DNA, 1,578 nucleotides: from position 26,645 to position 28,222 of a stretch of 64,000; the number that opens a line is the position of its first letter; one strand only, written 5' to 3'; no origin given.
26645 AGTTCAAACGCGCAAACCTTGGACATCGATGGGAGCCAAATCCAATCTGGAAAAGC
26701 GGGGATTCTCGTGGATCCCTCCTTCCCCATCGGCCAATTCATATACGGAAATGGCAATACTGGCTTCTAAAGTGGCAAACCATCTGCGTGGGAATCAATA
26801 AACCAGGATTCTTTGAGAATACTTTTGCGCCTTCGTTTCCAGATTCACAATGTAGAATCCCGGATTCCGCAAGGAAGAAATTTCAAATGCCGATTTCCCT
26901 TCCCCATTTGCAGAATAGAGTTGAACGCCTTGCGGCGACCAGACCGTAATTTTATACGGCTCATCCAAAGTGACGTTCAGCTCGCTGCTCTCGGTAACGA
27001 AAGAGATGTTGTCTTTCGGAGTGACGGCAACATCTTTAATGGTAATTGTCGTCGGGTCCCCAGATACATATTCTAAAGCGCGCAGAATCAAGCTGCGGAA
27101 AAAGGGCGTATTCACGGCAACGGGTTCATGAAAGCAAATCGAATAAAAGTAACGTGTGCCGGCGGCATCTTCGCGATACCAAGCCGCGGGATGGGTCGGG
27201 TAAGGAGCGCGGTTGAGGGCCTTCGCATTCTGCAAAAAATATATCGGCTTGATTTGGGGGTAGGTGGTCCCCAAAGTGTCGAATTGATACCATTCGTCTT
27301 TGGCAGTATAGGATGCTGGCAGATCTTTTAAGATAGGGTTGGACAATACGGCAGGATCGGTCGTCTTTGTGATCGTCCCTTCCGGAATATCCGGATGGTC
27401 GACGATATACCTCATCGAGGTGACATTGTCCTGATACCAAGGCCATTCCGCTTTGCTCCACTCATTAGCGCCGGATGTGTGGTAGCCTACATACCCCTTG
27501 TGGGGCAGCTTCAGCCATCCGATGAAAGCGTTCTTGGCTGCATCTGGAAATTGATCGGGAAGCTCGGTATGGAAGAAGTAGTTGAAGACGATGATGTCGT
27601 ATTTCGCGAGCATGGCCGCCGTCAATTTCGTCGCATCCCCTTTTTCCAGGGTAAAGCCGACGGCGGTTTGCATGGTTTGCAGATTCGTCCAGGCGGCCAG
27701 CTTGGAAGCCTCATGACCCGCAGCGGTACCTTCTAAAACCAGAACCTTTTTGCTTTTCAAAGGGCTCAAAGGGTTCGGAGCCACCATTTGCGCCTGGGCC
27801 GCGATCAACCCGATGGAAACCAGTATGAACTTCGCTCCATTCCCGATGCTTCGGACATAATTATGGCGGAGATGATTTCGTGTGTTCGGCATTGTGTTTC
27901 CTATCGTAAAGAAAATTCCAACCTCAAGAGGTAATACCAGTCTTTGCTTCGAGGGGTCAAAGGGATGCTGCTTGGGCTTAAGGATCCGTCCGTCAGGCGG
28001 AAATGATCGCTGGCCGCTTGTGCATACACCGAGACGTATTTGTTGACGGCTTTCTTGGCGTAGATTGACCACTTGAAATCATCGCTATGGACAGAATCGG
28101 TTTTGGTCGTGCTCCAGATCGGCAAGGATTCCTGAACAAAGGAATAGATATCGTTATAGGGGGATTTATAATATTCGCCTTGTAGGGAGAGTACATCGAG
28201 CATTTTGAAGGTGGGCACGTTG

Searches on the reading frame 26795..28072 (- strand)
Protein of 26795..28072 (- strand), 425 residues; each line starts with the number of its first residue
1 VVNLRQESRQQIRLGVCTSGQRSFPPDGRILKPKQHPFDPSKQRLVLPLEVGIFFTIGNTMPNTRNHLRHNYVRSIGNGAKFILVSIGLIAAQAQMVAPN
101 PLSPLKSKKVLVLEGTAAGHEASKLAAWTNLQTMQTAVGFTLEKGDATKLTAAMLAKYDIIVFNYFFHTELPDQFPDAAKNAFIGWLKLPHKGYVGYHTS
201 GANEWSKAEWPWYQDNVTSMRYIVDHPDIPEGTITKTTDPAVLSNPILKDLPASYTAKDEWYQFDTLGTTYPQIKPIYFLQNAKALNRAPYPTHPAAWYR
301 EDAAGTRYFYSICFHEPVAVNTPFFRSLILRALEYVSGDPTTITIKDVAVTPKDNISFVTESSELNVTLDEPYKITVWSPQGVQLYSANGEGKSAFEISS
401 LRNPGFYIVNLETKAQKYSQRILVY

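Call 26: search_protein_families(library=pfam, proteins=[window:26795-28072:-], max_evalue=0.00001)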
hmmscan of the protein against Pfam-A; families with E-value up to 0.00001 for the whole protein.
window:26795-28072:- (425 aa): 1 family
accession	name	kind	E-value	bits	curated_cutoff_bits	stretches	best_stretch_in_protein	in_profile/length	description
PF06283.17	ThuA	-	1.9e-21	77.7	33.4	1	109-336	1-209/209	Trehalose utilisation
